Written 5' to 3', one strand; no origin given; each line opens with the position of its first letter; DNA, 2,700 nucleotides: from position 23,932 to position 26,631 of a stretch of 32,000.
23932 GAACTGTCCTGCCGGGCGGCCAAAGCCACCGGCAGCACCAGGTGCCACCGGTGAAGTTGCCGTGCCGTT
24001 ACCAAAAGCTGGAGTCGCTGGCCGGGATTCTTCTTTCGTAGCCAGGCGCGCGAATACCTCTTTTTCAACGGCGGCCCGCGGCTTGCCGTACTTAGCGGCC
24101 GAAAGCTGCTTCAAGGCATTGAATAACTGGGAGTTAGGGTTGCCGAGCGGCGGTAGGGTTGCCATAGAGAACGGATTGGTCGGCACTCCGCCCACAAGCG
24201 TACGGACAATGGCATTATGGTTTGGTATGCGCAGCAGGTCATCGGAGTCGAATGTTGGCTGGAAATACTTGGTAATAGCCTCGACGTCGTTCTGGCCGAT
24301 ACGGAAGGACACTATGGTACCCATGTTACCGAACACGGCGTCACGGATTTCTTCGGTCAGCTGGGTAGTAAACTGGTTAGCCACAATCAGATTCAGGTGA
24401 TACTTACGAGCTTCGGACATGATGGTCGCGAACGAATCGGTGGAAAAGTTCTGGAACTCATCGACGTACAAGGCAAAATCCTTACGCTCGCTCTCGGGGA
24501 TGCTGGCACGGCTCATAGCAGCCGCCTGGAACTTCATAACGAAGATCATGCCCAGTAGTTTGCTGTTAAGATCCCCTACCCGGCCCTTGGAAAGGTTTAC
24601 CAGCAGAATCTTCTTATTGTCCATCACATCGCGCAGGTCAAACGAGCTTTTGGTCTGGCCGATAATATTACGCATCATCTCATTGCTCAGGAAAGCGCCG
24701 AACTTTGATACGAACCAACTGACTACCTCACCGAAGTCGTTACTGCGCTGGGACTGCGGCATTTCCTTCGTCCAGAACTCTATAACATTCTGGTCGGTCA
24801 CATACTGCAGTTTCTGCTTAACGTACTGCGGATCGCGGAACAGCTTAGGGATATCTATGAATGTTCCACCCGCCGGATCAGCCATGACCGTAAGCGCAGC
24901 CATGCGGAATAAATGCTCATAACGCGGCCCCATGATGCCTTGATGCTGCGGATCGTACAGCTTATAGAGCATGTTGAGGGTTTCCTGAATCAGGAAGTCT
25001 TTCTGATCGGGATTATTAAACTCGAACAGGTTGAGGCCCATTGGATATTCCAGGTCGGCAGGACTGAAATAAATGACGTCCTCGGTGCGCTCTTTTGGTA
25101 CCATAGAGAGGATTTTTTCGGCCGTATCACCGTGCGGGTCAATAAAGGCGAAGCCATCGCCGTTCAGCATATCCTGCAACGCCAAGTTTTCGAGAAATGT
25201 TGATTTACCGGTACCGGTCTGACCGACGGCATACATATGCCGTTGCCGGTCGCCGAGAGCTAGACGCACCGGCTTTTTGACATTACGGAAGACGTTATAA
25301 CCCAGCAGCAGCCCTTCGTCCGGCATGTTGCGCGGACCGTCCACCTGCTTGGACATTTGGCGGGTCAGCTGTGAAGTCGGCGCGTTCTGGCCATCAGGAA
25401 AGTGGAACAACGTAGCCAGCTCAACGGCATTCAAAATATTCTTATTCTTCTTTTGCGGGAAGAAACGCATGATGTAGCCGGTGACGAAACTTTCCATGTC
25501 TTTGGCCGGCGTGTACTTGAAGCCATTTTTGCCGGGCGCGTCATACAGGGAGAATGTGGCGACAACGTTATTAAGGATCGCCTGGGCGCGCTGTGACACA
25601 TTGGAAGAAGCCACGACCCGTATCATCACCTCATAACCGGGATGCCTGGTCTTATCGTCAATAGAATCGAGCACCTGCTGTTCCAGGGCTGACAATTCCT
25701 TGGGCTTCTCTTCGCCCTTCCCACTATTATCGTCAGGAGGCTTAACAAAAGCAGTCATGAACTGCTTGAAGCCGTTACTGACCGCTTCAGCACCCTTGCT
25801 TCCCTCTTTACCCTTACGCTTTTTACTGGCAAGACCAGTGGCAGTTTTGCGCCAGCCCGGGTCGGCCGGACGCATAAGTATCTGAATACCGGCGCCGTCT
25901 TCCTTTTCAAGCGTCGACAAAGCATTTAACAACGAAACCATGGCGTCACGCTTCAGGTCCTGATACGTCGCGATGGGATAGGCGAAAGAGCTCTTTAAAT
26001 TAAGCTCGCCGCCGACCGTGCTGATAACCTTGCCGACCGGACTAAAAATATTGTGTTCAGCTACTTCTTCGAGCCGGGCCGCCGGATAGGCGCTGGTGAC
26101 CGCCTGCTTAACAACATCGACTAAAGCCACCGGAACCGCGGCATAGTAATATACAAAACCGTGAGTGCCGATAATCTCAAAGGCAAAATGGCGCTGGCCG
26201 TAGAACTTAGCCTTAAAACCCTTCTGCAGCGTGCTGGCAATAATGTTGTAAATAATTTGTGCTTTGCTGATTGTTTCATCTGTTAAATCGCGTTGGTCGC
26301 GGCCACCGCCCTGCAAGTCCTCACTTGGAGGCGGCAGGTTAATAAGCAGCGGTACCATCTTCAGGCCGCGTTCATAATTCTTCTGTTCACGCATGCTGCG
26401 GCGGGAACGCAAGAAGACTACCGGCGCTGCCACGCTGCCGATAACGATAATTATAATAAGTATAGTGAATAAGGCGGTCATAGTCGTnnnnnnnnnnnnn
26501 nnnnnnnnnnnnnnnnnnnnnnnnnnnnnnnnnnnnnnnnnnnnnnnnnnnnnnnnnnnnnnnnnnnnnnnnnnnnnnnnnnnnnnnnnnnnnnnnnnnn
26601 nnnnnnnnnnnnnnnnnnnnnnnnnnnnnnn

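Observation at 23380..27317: Stand-alone three-gene membrane module built around a 1033-aa TraD/HerA/FtsK-type ATPase, with no other secretion or conjugation genes nearby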

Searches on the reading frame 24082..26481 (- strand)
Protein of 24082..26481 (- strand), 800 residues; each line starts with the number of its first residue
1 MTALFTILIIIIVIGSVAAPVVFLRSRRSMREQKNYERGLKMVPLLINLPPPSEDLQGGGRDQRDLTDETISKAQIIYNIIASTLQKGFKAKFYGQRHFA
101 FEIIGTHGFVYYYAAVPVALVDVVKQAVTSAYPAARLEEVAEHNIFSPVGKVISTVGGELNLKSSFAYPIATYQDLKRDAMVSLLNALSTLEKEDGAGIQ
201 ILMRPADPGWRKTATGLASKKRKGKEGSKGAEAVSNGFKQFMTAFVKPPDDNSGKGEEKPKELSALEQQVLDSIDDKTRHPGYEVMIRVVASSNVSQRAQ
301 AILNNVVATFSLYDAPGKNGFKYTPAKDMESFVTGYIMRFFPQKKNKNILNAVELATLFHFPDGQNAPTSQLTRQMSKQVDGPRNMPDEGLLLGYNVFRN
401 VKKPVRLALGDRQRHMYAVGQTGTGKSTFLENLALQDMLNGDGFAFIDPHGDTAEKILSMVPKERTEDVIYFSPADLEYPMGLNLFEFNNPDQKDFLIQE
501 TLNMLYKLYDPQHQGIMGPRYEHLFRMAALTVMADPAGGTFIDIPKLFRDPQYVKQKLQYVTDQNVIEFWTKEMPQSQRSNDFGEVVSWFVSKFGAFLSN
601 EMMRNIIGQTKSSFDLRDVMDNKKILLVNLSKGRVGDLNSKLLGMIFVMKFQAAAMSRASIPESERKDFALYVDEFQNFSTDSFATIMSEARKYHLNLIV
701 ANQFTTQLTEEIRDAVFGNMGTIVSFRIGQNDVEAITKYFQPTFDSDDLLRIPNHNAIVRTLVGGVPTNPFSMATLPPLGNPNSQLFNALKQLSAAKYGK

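Call 25: search_protein_representatives(protein=window:24082-26481:-)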
Query: 800 residues. Proteins with E-value up to 0.001 (for the whole library): 21165; up to 1e-10: 13652; up to 1e-30: 5413. The best 150 are listed.
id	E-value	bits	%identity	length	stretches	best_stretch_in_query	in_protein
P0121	0.0e+00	1179.6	64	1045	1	4-800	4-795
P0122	0.0e+00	1125.9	62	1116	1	6-800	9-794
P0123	0.0e+00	1110.2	62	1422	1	7-800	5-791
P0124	0.0e+00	1048.4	58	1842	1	4-799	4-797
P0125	0.0e+00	1046.5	57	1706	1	6-799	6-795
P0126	0.0e+00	1039.6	57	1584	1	5-800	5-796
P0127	0.0e+00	1036.7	60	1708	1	42-799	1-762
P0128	0.0e+00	1035.7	58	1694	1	3-799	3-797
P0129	0.0e+00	1032.2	59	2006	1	28-799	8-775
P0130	8.5e-299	1009.6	57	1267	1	1-799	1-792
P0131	6.9e-297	1003.3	58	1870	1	26-799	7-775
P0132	1.0e-294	996.1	55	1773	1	4-799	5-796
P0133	2.0e-291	985.2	54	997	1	4-800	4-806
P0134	1.7e-282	955.7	54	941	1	21-800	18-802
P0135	6.3e-247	838.1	65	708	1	259-800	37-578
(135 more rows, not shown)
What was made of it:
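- The family is CPR-wide, with 5,413 representative clusters at E<1e-30 (call 25), although that count also includes the DUF8128-less paralog family.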

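Call 30: find_related_loci(query=A1, collection=genome_contigs, flank=8000)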
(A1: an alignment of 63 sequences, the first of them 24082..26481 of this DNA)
Query A1 (800 aa) in genome_contigs; peptide patterns used: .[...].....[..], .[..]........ (x = any residue, [..] = any of these).
600 stretches matched a pattern (row limit reached: there are more); 600 encode a relative of the query (tblastn E <= 1e-3); the best 80 are kept; 80 distinct loci.
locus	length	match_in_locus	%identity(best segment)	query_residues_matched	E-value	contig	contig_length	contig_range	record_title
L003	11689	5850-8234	78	1-800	0e+0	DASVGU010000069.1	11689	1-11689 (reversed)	MAG TPA_asm: Candidatus Saccharimonadales bacterium isolate SMAG_U2123 k141_1082603, whole genome shotgun sequence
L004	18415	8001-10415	77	1-800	0e+0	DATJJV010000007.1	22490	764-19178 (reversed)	MAG TPA_asm: Candidatus Pristimantibacillus sp. isolate SMAG_U15575 k141_7795350, whole genome shotgun sequence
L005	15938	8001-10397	76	1-800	0e+0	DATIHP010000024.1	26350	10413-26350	MAG TPA_asm: Candidatus Saccharimonadales bacterium isolate SMAG_U15641 k141_331599, whole genome shotgun sequence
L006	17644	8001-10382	74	1-800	0e+0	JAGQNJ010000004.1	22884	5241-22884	MAG: Candidatus Saccharibacteria bacterium isolate HKST-UBA65 NODE_4_length_22884_cov_3.107686, whole genome shotgun seq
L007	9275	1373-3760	72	1-800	0e+0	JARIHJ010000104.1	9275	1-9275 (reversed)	MAG: Candidatus Saccharibacteria bacterium isolate CullarsAll.DT.35 k141_707790, whole genome shotgun sequence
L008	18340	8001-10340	73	21-800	0e+0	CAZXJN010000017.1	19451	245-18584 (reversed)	MAG TPA_asm: uncultured Candidatus Saccharibacteria bacterium isolate SRP144015_co1_17 genome assembly, contig: NODE_141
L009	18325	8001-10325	73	19-799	0e+0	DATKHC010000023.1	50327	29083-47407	MAG TPA_asm: Candidatus Saccharimonadales bacterium isolate SMAG_U14567 k141_91589, whole genome shotgun sequence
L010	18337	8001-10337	73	21-800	0e+0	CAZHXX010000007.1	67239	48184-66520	MAG TPA_asm: uncultured Candidatus Saccharibacteria bacterium isolate SRP257259_co1_389 genome assembly, contig: NODE_38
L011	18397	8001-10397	70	1-800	0e+0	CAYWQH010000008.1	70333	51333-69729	MAG TPA_asm: uncultured Candidatus Saccharibacteria bacterium isolate SRP200132_co1_766 genome assembly, contig: NODE_51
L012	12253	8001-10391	70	4-800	0e+0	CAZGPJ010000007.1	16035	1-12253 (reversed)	MAG TPA_asm: uncultured Candidatus Saccharibacteria bacterium isolate SRP319275_co2_222 genome assembly, contig: NODE_30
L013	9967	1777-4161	74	1-800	0e+0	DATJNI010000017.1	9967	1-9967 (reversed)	MAG TPA_asm: Candidatus Sulfotelmatobacter sp. isolate SMAG_U14857 k141_5064494, whole genome shotgun sequence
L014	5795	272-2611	72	17-800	0e+0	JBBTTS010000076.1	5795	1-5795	MAG: Patescibacteria group bacterium isolate H51-bin331_1 H51_bin331_1_000000000076, whole genome shotgun sequence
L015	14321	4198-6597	75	1-800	0e+0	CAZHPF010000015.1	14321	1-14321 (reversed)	MAG TPA_asm: uncultured Candidatus Saccharibacteria bacterium isolate SRP136066_co1_420 genome assembly, contig: NODE_48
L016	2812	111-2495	64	1-800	0e+0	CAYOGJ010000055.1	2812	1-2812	MAG TPA_asm: uncultured Candidatus Saccharibacteria bacterium isolate SRP278252_co2_290 genome assembly, contig: NODE_82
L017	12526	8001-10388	62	4-800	0e+0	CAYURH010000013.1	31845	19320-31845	MAG TPA_asm: uncultured Candidatus Saccharibacteria bacterium isolate SRP200132_co2_143 genome assembly, contig: NODE_10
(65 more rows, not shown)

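Call 34: predict_structure(alignment_id=A1)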
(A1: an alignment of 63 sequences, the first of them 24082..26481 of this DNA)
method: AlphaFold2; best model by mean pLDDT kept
length: 800 residues; sequences in the alignment: 63
mean_pLDDT: 86.6   pTM: 0.72
mean pLDDT of the five models: 86.6, 85.9, 85.6, 85.6, 85.1
residues with pLDDT >= 90: 370; 70-90: 370; 50-70: 47; < 50: 13
segments of 3 or more residues with pLDDT < 50: 228-230, 247-256
pLDDT, mean of each block of 10 residues (from residue 1): 87 89 87 86 91 62 82 92 85 85 92 93 90 87 84 90 92 89 89 92 91 88 64 57 57 50 83 92 95 93 94 91 94 92 79 94 70 81 91 90 92 93 93 95 94 94 93 89 87 85 83 75 89 88 87 90 90 80 71 76 87 92 95 86 89 88 92 90 79 90 88 87 94 90 89 93 92 92 92 89
secondary structure, 60 per line:
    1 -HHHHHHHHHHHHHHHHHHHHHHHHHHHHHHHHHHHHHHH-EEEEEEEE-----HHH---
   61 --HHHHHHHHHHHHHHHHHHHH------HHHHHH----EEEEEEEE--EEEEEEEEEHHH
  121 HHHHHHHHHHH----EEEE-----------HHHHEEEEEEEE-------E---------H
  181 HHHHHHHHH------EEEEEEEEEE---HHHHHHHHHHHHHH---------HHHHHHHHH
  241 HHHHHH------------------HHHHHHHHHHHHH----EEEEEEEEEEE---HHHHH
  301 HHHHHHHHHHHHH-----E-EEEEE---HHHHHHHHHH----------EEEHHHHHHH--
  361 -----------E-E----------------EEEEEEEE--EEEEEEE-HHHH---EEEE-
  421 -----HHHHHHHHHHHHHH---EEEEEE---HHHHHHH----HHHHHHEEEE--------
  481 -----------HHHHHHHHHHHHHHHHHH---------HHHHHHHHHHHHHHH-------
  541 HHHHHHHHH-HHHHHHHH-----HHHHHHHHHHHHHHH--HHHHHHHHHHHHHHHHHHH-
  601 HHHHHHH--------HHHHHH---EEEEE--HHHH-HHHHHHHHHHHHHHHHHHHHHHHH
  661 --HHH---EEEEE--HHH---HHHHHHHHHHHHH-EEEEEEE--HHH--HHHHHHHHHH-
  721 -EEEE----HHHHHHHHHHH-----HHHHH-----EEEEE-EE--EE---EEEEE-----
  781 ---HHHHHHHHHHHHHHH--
elements in order (helices of 4 or more, strands of 3 or more residues): H2-40 E42-49 H63-82 H89-94 E99-106 E109-117 H118-131 E136-139 H151-154 E155-162 H180-189 E196-205 H209-222 H232-246 H265-277 E282-292 H296-313 E321-325 H329-338 E349-351 H352-358 E391-398 E401-407 H409-412 E416-419 H426-439 E443-448 H452-458 H463-468 E469-472 H492-509 H519-533 H541-549 H551-558 H564-578 H581-599 H601-607 H616-621 E625-629 H632-635 H637-660 E669-673 H682-694 E696-702 H710-719 E722-725 H730-740 H746-750 E756-760 E771-775 H784-798
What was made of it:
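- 23380..26481 (-): Gene C: 1033-aa membrane-anchored ATPase with an N-terminal TM, DUF8128, a T4CP-like motor and a disordered tail. AF2 model with pLDDT 86.6 (call 34).
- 24082..25296 (-): C residues 396-800: P-loop motor with Walker A at 420-428, Walker B DE at 674-675, and an all-alpha insertion at about 492-607. The helices of the insertion appear in the model (call 34).
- On Type IV coupling protein (VirD4/TrwB/TraD): The AF2 model has helices at 492-607, between Walker A and Walker B (call 34).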

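Call 37: fold_search(model_id=the predicted structure, library=pdb)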
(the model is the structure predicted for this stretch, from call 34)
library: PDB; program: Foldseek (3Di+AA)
matches with E <= 10: 643; with E <= 0.001: 106
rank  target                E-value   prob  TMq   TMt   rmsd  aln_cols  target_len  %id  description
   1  7o42_A                4.3e-15  1.00  0.31  0.27  16.1       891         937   10  TrwK/VirB4unbound trimer of dimers complex (with Hcp1) from the R388 type IV secretion system determined by cryo-EM. (released 2022-06-22)
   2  7o43_B                1.5e-14  1.00  0.31  0.32  16.0       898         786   10  TrwK/VirB4unbound dimer complex from R388 type IV secretion system determined by cryo-EM. (released 2022-06-22)
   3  8rtd_P                1.5e-14  1.00  0.30  0.32  16.9       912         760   11  Stalk-Arches-IMC structure from the fully-assembled R388 type IV secretion system determined by cryo-EM. (released 2024-06-19)
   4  8rtd_O                4.5e-14  1.00  0.30  0.30  15.9       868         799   11  Stalk-Arches-IMC structure from the fully-assembled R388 type IV secretion system determined by cryo-EM. (released 2024-06-19)
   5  7o42_E                7.0e-14  1.00  0.29  0.25  15.1       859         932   11  TrwK/VirB4unbound trimer of dimers complex (with Hcp1) from the R388 type IV secretion system determined by cryo-EM. (released 2022-06-22)
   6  8rtd_T                8.6e-14  1.00  0.30  0.29  17.8       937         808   10  Stalk-Arches-IMC structure from the fully-assembled R388 type IV secretion system determined by cryo-EM. (released 2024-06-19)
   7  7o43_A                9.5e-14  1.00  0.30  0.31  15.8       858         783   10  TrwK/VirB4unbound dimer complex from R388 type IV secretion system determined by cryo-EM. (released 2022-06-22)
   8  8rtd_g                2.3e-13  1.00  0.29  0.31  16.6       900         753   12  Stalk-Arches-IMC structure from the fully-assembled R388 type IV secretion system determined by cryo-EM. (released 2024-06-19)
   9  1e9s_F                7.0e-13  1.00  0.34  0.59   7.7       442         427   16  Bacterial conjugative coupling protein TrwBdeltaN70. Unbound monoclinic form. (released 2001-02-06)
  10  1e9s_L                1.2e-12  1.00  0.35  0.61   7.0       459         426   15  Bacterial conjugative coupling protein TrwBdeltaN70. Unbound monoclinic form. (released 2001-02-06)
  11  1e9s_K                1.2e-12  1.00  0.35  0.62   6.6       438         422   15  Bacterial conjugative coupling protein TrwBdeltaN70. Unbound monoclinic form. (released 2001-02-06)
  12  1e9s_A                1.3e-12  1.00  0.35  0.61   6.6       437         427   16  Bacterial conjugative coupling protein TrwBdeltaN70. Unbound monoclinic form. (released 2001-02-06)
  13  1e9s_H                1.3e-12  1.00  0.34  0.60   6.3       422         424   17  Bacterial conjugative coupling protein TrwBdeltaN70. Unbound monoclinic form. (released 2001-02-06)
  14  1e9s_I                1.3e-12  1.00  0.34  0.59   7.3       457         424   15  Bacterial conjugative coupling protein TrwBdeltaN70. Unbound monoclinic form. (released 2001-02-06)
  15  1e9s_D                1.8e-12  1.00  0.35  0.61   7.3       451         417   15  Bacterial conjugative coupling protein TrwBdeltaN70. Unbound monoclinic form. (released 2001-02-06)
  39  8dol_D                1.7e-11  1.00  0.38  0.55   7.8       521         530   13  Mechanism of regulation of the Helicobacter pylori Cagbeta ATPase by CagZ (released 2023-02-15)
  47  8dol_C                3.6e-11  1.00  0.34  0.50   8.1       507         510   14  Mechanism of regulation of the Helicobacter pylori Cagbeta ATPase by CagZ (released 2023-02-15)
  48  8dol_A                3.8e-11  1.00  0.38  0.54   7.9       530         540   14  Mechanism of regulation of the Helicobacter pylori Cagbeta ATPase by CagZ (released 2023-02-15)
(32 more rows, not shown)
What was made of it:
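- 23380..26481 (-): Foldseek matches to TrwK/VirB4, TrwB, HerA, Cag-beta and DotL (call 37).
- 24082..25296 (-): Foldseek aligns TrwB over its whole length with TMt about 0.6 (call 37).
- On Type IV coupling protein (VirD4/TrwB/TraD): Foldseek aligns about 415-460 columns to TrwB (about 420 aa) with TMt 0.58-0.66 and E about 1e-12 (call 37).
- Foldseek aligns TrwB over its full length with TMt about 0.6, and also matches Cag-beta and DotL (call 37). The full-length model's top hits are full-length VirB4 (call 37). Cag-beta, which works with the small regulator CagZ, is among the structural hits (8dol, call 37).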

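Call 47: search_protein_families(library=pfam, alignment_id=A3, max_evalue=0.0001)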
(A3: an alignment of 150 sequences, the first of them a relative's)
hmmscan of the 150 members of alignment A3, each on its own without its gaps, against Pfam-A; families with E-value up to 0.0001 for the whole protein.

A. member 1, L043:3794-4444:+ (216 aa): 0 families

B. families by the number of members that match (of 150 scanned): 169 families (the first 25 are shown)
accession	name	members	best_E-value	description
PF01923.23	Cob_adeno_trans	8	7.1e-58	Cobalamin adenosyltransferase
PF02867.20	Ribonuc_red_lgC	6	3.4e-142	Ribonucleotide reductase, barrel domain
PF00589.27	Phage_integrase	6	1.4e-29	Phage integrase family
PF02899.23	Phage_int_SAM_1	6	1.2e-16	Phage integrase, N-terminal SAM-like domain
PF12637.14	TSCPD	6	1.2e-14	TSCPD domain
PF13495.12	Phage_int_SAM_4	6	4.6e-11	Phage integrase, N-terminal SAM-like domain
PF00317.26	Ribonuc_red_lgN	5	1.2e-23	Ribonucleotide reductase, all-alpha domain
PF13401.12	AAA_22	5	5e-09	AAA domain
PF01544.23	CorA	4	2.9e-58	CorA-like Mg2+ transporter protein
PF13177.12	DNA_pol3_delta2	4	7.8e-47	DNA polymerase III, delta subunit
PF00004.35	AAA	4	4.4e-15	ATPase family associated with various cellular activities (AAA)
PF04977.20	DivIC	4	2.6e-13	Septum formation initiator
PF07728.20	AAA_5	4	5.7e-09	AAA domain (dynein-related subfamily)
PF05496.18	RuvB_N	4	4.8e-08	Holliday junction DNA helicase RuvB P-loop domain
PF22608.2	DNAX_ATPase_lid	4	7.6e-07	DNA polymerase III clamp loader subunit, ATPase lid domain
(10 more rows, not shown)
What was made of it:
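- In other CPR its neighbours include Xer-type recombinases (6 of 20 loci), DNA pol III subunits and DivIC (call 47).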

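Call 79: search_solved_structures(query=A1, max_evalue=1, show_alignments=0)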
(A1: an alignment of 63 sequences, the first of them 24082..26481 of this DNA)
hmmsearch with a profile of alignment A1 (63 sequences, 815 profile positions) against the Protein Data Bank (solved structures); distinct sequences matched with E-value up to 1: 15.
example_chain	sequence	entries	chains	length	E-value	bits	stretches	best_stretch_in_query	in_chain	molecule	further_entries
1gl6_A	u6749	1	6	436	5.1e-09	38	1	399-448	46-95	ATPASE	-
1e9r_A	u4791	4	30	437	5.2e-09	38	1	399-448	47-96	CONJUGAL TRANSFER PROTEIN TRWB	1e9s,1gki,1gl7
6sz9_A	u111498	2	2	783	3.3e-06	28.7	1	392-463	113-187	IcmO (DotL)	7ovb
2kjq_A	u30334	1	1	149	0.0028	19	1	396-440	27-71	DnaA-related protein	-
8xau_A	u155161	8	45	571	0.012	16.9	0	671-733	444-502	ATP-binding protein | HerA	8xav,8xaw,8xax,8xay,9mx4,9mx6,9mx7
9x1l_A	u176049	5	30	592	0.012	16.9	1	396-447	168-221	DNA helicase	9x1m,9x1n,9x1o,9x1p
8wiv_A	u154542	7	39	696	0.096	13.9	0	405-444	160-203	Helicase HerA central domain-containing protein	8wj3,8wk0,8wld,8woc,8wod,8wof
4zpx_A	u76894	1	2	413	0.21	12.8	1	390-426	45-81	ATP-dependent protease Lon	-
3k1j_A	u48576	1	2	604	0.33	12.1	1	390-426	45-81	ATP-dependent protease Lon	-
11kk_A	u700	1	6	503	0.48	11.6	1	404-445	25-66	HerA like helicase YjgR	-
7es4_A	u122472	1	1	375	0.58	11.3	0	661-697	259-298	DNA phosphorothioation-dependent restriction protein DptH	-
9kwf_B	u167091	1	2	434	0.6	11.3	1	412-456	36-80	Putative deoxyribonuclease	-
6o1w_A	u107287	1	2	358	0.63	11.2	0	403-443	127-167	DNA translocase coupling protein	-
6o1x_A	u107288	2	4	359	0.63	11.2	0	403-443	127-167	DNA translocase coupling protein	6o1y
6o1z_A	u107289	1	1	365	0.65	11.2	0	403-443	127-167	DNA translocase coupling protein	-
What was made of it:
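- On VirB4: No VirB4 chain appears in the profile-versus-PDB search at E<=1 (call 79).
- By sequence the motor is nearer to TrwB and DotL than to FtsK or HerA (call 79).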
